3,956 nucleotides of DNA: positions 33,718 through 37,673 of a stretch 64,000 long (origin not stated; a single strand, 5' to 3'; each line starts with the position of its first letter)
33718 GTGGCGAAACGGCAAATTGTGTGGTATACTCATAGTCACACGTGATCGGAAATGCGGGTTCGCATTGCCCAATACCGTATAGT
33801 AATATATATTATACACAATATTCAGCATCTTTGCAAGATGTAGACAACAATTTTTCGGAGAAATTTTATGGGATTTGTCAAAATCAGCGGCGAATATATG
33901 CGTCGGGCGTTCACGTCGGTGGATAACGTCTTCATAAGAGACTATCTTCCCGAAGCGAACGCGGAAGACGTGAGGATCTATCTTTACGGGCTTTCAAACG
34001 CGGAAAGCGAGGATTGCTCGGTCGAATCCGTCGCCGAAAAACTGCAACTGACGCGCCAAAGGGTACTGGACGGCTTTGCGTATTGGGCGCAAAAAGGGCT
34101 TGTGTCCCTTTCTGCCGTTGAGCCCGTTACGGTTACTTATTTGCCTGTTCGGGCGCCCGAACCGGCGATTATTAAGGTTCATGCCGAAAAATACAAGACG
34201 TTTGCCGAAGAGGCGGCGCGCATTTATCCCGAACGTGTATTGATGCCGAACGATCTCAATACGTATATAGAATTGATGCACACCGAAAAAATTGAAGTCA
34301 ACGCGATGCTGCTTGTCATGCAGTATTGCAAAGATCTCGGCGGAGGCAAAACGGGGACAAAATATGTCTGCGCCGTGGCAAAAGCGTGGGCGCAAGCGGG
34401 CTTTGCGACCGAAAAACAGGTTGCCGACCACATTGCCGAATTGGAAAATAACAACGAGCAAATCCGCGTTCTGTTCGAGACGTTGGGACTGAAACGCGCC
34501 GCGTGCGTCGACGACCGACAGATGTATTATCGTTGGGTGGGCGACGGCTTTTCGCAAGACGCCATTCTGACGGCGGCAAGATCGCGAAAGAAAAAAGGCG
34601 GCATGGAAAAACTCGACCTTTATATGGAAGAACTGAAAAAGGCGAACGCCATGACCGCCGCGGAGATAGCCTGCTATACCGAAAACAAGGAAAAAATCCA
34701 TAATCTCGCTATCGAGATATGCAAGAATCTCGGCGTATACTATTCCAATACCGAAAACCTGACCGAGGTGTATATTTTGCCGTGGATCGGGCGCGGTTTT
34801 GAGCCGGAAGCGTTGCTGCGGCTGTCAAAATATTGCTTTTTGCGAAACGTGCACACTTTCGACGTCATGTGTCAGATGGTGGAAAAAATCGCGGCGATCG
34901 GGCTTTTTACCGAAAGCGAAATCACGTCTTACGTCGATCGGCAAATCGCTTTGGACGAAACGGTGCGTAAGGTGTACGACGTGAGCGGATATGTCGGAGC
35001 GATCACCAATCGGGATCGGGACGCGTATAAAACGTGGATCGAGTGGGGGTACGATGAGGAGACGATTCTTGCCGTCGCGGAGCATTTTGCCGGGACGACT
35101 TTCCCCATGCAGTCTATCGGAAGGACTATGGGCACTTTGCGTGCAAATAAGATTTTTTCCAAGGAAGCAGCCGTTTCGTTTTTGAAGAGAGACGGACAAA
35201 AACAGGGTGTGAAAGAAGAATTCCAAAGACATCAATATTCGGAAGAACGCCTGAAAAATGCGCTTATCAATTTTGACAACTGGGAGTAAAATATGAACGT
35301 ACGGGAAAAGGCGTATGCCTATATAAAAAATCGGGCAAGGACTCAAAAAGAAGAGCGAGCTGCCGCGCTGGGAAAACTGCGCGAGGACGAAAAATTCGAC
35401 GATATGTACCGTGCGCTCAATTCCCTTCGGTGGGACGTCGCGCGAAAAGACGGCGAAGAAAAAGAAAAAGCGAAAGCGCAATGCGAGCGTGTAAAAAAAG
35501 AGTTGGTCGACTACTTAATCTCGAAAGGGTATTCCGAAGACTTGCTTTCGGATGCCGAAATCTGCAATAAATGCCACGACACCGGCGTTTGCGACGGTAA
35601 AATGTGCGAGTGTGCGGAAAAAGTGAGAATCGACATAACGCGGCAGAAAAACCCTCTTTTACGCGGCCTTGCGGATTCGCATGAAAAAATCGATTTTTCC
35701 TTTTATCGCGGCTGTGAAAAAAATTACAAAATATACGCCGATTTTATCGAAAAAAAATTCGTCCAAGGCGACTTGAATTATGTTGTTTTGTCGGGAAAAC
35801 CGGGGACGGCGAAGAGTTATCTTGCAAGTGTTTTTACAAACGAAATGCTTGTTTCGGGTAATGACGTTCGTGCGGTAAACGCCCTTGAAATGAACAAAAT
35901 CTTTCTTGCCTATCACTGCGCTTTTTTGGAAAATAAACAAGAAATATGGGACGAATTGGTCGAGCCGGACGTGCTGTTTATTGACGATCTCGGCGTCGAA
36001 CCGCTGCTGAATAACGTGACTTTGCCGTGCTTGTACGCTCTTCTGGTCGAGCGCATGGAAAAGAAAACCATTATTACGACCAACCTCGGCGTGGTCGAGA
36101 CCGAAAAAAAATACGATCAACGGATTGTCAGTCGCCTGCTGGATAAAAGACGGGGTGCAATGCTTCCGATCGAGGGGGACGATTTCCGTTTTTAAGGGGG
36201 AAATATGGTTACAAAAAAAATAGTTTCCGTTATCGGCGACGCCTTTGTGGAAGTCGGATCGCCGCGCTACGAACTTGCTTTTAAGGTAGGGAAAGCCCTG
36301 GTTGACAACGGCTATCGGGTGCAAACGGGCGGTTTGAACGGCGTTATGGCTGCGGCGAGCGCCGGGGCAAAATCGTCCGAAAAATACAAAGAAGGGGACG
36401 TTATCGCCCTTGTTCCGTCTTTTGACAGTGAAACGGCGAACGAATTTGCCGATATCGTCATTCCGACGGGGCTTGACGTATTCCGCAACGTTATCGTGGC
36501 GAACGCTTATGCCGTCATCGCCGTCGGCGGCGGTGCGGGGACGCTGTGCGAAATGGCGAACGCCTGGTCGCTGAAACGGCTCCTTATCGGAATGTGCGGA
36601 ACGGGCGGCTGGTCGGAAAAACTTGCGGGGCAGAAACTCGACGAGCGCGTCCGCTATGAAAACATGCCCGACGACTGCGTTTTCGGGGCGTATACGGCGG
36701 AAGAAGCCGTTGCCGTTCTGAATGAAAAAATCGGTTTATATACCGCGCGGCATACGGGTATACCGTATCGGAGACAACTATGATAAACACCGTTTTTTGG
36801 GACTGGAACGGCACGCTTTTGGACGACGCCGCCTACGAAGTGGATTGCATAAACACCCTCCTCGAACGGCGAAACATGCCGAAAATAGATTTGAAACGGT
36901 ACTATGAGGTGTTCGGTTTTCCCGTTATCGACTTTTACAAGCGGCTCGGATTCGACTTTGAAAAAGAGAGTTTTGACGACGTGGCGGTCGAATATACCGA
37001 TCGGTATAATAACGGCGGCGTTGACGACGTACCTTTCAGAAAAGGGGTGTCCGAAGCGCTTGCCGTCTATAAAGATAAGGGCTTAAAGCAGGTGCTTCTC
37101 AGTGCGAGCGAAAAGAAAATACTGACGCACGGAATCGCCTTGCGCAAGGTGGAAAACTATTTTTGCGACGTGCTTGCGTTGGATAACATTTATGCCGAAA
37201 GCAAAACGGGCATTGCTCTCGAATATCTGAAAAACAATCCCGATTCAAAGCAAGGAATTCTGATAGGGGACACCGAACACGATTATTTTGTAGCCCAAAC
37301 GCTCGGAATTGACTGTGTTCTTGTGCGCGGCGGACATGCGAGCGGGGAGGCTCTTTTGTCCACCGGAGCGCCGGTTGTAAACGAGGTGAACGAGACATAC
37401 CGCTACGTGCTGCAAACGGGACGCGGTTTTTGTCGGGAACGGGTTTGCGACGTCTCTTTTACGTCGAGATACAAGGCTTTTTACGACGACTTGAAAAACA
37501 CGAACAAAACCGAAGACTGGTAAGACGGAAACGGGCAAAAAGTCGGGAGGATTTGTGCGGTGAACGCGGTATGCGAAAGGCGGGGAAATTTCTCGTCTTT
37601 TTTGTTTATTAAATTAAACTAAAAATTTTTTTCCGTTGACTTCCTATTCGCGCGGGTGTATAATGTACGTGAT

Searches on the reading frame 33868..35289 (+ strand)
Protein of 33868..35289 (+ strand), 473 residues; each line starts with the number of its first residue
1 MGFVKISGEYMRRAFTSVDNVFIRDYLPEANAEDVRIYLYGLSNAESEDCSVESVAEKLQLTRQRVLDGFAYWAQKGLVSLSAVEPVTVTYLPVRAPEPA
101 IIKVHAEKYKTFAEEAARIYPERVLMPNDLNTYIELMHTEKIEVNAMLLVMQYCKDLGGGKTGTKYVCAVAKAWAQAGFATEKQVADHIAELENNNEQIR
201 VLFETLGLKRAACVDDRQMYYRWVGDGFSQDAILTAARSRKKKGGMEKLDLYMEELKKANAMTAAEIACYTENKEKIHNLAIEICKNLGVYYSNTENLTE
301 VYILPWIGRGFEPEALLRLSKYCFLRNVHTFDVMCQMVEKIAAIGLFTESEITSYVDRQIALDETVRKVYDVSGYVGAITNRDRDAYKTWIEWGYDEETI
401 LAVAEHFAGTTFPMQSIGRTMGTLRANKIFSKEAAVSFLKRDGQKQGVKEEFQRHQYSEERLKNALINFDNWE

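Call 8: search_protein_families(library=pfam, proteins=[window:33868-35289:+], max_evalue=0.001)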
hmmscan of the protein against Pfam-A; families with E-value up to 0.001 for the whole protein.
window:33868-35289:+ (473 aa): 1 family
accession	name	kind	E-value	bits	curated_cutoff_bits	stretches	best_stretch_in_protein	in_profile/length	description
PF07261.16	DnaB_2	-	2.2e-13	50.2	22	1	122-188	9-73/74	Replication initiation and membrane attachment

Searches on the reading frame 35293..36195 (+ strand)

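Call 8: search_protein_families(library=pfam, proteins=[window:35293-36195:+], max_evalue=0.001)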
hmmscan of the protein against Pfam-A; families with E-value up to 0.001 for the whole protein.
window:35293-36195:+ (300 aa): 1 family
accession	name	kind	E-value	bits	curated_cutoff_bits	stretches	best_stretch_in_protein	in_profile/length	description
PF01695.23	IstB_IS21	-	3.5e-11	43.5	24.1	1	130-299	64-231/238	IstB-like ATP binding protein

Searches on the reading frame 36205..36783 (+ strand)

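Call 8: search_protein_families(library=pfam, proteins=[window:36205-36783:+], max_evalue=0.001)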
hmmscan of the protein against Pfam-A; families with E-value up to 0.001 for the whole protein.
window:36205-36783:+ (192 aa): 2 families
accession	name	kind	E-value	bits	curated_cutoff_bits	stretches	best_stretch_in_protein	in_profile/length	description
PF18306.6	LDcluster4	-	2.7e-26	92.4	26.3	1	5-144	2-135/151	SLOG cluster4 family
PF03641.19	Lysine_decarbox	-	0.00079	20.1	27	0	62-126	11-78/131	Possible lysine decarboxylase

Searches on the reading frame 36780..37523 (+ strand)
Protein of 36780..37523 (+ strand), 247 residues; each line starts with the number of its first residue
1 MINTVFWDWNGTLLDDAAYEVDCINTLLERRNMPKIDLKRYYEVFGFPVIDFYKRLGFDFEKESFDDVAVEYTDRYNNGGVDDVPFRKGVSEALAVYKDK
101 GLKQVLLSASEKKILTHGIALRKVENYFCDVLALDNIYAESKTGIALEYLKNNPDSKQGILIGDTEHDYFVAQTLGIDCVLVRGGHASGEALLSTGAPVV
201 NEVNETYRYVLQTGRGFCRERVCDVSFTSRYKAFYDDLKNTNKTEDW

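Call 8: search_protein_families(library=pfam, proteins=[window:36780-37523:+], max_evalue=0.001)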
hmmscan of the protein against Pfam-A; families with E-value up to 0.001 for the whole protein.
window:36780-37523:+ (247 aa): 4 families
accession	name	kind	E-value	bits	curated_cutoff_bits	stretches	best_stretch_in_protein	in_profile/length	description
PF13419.12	HAD_2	-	2e-16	61.1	23.8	1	6-182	2-178/178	Haloacid dehalogenase-like hydrolase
PF00702.32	Hydrolase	-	1.6e-08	35.6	26.4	1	2-169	1-184/191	haloacid dehalogenase-like hydrolase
PF13242.12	Hydrolase_like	-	3.5e-06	27.3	22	1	153-205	18-74/75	HAD-hyrolase-like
PF12710.13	HAD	-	0.00014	22.8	27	1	5-168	1-184/189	haloacid dehalogenase-like hydrolase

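Call 9: find_encoding_contigs(protein=window:36780-37523:+, flank=10000, max_places=6)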
Protein window:36780-37523:+ (247 aa): no gene with exactly this product is on record in the collection.
